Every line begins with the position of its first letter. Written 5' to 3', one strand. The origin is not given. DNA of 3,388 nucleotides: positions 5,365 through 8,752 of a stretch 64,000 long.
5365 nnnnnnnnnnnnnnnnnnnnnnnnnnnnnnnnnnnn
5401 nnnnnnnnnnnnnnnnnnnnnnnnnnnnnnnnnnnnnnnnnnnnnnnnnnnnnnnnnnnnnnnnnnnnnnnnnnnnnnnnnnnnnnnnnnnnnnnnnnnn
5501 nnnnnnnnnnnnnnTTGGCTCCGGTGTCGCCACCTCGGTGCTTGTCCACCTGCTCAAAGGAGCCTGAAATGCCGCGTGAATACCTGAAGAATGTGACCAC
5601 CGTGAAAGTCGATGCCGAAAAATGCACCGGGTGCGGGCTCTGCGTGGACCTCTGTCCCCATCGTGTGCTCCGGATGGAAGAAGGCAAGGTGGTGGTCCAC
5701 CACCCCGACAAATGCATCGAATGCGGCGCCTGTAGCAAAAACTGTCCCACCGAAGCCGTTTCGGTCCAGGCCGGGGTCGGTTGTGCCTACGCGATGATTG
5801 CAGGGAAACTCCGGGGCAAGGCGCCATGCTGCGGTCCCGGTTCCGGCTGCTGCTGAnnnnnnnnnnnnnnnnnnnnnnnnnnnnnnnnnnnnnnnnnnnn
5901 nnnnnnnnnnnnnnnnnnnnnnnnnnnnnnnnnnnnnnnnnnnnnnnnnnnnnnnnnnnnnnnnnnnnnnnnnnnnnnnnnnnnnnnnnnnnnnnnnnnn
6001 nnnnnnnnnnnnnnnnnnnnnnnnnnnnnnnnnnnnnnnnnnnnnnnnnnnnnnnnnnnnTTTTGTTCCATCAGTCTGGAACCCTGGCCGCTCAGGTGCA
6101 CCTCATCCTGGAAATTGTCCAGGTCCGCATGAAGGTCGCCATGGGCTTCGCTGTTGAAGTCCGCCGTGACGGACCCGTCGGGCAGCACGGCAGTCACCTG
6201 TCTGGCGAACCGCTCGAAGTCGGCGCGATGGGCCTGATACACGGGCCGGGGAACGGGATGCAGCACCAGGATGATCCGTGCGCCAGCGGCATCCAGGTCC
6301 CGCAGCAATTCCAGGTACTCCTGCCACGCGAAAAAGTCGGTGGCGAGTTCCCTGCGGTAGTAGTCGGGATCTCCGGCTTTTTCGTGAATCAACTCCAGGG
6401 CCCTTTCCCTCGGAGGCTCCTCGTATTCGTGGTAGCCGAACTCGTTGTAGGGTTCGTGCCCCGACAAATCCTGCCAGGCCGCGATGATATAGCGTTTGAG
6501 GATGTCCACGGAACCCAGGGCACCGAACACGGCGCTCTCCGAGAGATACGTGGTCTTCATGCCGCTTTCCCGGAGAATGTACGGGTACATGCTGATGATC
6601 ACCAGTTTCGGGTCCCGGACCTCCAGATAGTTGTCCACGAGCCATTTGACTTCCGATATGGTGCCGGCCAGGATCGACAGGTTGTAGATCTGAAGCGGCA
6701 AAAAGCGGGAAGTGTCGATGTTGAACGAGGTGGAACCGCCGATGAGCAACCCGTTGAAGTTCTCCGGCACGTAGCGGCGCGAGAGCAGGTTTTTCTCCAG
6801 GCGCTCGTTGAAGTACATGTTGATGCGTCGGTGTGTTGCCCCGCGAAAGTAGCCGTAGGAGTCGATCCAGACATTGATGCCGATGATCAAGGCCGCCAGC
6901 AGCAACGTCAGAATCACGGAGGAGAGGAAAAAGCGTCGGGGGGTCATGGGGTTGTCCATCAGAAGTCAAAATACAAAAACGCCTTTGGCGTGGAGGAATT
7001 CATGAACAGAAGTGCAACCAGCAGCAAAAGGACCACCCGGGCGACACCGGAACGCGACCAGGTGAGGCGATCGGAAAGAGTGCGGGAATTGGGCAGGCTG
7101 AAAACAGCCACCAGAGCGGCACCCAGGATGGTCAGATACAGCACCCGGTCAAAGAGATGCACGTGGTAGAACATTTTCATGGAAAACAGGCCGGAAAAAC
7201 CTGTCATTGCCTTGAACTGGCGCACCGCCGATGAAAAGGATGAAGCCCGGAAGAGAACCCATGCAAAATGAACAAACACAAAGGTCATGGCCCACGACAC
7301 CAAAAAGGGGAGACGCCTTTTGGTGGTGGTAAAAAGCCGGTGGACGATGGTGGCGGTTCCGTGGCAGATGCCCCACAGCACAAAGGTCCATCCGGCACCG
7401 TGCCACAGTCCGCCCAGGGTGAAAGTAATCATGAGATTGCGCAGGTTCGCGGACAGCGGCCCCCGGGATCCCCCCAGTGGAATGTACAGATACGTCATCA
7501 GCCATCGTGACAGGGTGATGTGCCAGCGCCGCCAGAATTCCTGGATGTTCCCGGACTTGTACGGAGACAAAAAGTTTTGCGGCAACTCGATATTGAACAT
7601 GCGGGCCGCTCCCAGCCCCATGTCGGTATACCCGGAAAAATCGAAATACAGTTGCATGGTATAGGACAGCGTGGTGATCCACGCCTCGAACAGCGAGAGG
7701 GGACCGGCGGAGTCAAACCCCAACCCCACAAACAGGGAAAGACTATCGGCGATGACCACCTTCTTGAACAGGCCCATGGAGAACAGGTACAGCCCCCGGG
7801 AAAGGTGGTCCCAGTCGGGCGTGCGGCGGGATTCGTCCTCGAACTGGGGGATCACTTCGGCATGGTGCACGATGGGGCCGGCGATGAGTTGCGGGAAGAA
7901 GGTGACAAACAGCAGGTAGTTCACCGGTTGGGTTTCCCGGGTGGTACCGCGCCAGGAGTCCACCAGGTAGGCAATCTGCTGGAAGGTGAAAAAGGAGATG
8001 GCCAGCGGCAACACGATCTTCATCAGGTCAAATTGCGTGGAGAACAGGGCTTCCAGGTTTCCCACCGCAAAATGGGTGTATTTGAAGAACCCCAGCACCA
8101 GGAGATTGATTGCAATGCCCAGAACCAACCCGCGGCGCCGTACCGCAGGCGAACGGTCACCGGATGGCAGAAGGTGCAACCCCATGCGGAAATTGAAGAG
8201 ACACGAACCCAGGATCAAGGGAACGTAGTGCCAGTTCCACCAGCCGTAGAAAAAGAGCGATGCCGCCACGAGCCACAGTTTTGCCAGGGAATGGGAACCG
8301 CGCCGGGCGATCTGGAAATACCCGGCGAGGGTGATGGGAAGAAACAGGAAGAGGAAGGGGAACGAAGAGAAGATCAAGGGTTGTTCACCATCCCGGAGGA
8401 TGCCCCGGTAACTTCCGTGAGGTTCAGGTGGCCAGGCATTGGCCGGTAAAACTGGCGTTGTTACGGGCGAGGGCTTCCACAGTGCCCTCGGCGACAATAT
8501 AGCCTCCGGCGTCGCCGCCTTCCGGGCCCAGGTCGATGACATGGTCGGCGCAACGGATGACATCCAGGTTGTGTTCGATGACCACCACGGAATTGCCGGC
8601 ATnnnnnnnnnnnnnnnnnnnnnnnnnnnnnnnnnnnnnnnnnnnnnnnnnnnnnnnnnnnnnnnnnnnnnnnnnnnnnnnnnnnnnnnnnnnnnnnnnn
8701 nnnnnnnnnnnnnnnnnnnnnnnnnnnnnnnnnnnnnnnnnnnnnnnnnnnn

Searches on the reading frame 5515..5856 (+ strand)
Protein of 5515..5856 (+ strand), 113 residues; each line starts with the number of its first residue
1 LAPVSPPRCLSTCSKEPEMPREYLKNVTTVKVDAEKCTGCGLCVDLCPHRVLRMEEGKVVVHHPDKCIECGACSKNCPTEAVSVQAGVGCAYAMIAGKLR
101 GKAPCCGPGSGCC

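Call 3: search_protein_families(library=pfam, proteins=[window:5515-5856:+], max_evalue=0.01)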
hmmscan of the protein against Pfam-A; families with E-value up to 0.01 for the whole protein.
window:5515-5856:+ (113 aa): 15 families
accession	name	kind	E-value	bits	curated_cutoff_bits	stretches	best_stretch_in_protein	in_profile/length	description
PF00037.32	Fer4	-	3e-17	62.1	21.1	2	30-52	1-23/24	4Fe-4S binding domain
PF12838.12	Fer4_7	-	1.7e-16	60.9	27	2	36-81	1-52/52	4Fe-4S dicluster domain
PF13237.11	Fer4_10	-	2.4e-14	53.4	25.5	3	30-78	2-53/53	4Fe-4S dicluster domain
PF12797.12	Fer4_2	-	9.7e-12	44.5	24.5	2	30-48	3-21/22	4Fe-4S binding domain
PF13187.11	Fer4_9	-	1.2e-11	44.9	27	2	36-81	1-51/52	4Fe-4S dicluster domain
PF12837.12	Fer4_6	-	8.2e-11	41.7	25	2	30-52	2-24/24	4Fe-4S binding domain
PF14697.11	Fer4_21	-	1.6e-08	35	35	2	8-54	13-59/59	4Fe-4S dicluster domain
PF12800.12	Fer4_4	-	2.4e-08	34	24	2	35-48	2-15/17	4Fe-4S binding domain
PF13484.11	Fer4_16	-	3.8e-07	31.2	30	2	36-57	1-22/66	4Fe-4S double cluster binding domain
PF25160.1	LdpA_Fe-S-bd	-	9e-07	29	27.6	1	26-54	17-45/49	LdpA Fe-S cluster-binding domain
PF13183.11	Fer4_8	-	1.7e-06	28.9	27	1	65-82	3-20/68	4Fe-4S dicluster domain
PF13459.11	Fer4_15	-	2.1e-06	28.8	22.4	1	30-62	1-33/66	4Fe-4S single cluster domain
PF13370.11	Fer4_13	-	5.1e-06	27.5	24.5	1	32-63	1-33/58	4Fe-4S single cluster domain of Ferredoxin I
PF12798.12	Fer4_3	-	3.5e-05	24.7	27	2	37-50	1-14/15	4Fe-4S binding domain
PF13534.11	Fer4_17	-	0.00014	22.8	22.2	0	32-50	41-59/61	4Fe-4S dicluster domain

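Call 4: search_protein_families(library=ncbifam, proteins=[window:5515-5856:+], max_evalue=0.01)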
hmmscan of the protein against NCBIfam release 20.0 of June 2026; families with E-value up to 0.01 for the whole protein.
window:5515-5856:+ (113 aa): 104 families (the best 25 are shown)
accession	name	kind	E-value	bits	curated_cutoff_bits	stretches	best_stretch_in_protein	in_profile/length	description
NF040864.1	HgcB_ferredoxin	equivalog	1.7e-32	111.1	99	1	22-113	1-93/93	mercury methylation ferredoxin HgcB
NF043039.1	HgcAB_like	equivalog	1.4e-14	54.5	285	1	25-82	290-349/350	HgcAB-like fusion protein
NF045874.1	Vhu_polyferre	exception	8e-13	47.9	600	1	18-89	179-250/381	F420-non-reducing hydrogenase associated-polyferredoxin VhuB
NF038196.1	ferrodoxin_EFR1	subfamily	8.7e-13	48.9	75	1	24-85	174-232/242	EFR1 family ferrodoxin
NF040684.1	PorD_Arch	equivalog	4.5e-12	45.9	120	2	32-84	29-81/85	pyruvate synthase subunit PorD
NF058577.1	FdxA_fam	equivalog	1.5e-11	44.3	65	2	65-84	7-26/52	4Fe-4S ferredoxin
NF007205.0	PRK09626.1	equivalog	1e-10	41.6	93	1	26-90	8-79/105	2-oxoglutarate-acceptor oxidoreductase subunit OorD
TIGR03294.1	FrhG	equivalog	1.2e-10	41.6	245.5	1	28-80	167-218/228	coenzyme F420 hydrogenase subunit gamma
NF040770.1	hetero_SS_HdrA2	exception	1.7e-10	39.7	1100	1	28-85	570-626/777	CoB-CoM heterodisulfide reductase HdrA2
TIGR02700.1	flavo_MJ0208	hypoth_equivalog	2.8e-10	39.9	251.35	1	27-83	140-195/234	dihydromethanopterin reductase (acceptor)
NF005506.0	PRK07118.1-5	equivalog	1e-09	38.2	388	2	36-86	142-191/279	Fe-S cluster domain-containing protein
NF007202.0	PRK09623.1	equivalog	2.3e-09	37.5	166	1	13-56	59-102/105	3-methyl-2-oxobutanoate dehydrogenase subunit delta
NF042909.1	FMH_DH_FwdF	exception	2.3e-09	36.8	375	1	29-85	251-314/336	tungsten-dependent formylmethanofuran dehydrogenase subunit FwdF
NF041891.1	hdrA_Methbact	equivalog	3.7e-09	35.3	1300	1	29-102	566-639/762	ferredoxin:CoB-CoM heterodisulfide reductase subunit HdrA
TIGR02179.1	PorD_KorD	subfamily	4.1e-09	36.4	60.05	2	24-56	44-76/78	2-oxoacid:acceptor oxidoreductase, delta subunit, pyruvate/2-ketoisovalerate family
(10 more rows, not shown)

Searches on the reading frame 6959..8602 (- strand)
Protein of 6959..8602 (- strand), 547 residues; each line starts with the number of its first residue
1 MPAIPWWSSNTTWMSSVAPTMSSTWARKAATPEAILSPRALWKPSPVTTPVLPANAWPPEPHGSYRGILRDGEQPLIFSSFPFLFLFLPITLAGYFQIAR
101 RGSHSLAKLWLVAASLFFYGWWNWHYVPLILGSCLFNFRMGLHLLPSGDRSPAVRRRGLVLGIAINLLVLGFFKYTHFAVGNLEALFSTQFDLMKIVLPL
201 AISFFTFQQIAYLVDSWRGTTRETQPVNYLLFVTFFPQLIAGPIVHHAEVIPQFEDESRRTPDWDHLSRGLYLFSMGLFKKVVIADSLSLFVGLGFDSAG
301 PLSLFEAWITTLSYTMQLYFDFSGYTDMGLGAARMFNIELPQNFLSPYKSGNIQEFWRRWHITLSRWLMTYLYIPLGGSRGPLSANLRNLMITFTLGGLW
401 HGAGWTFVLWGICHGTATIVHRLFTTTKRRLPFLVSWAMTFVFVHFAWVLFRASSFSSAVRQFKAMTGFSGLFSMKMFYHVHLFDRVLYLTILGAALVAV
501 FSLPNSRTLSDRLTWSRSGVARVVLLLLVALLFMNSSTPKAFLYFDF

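Call 3: search_protein_families(library=pfam, proteins=[window:6959-8602:-], max_evalue=0.01)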
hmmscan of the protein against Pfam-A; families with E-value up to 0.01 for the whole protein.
window:6959-8602:- (547 aa): 1 family
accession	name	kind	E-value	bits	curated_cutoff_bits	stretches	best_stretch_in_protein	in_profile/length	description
PF03062.24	MBOAT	-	2.4e-35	122.8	27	1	225-450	80-327/337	MBOAT, membrane-bound O-acyltransferase family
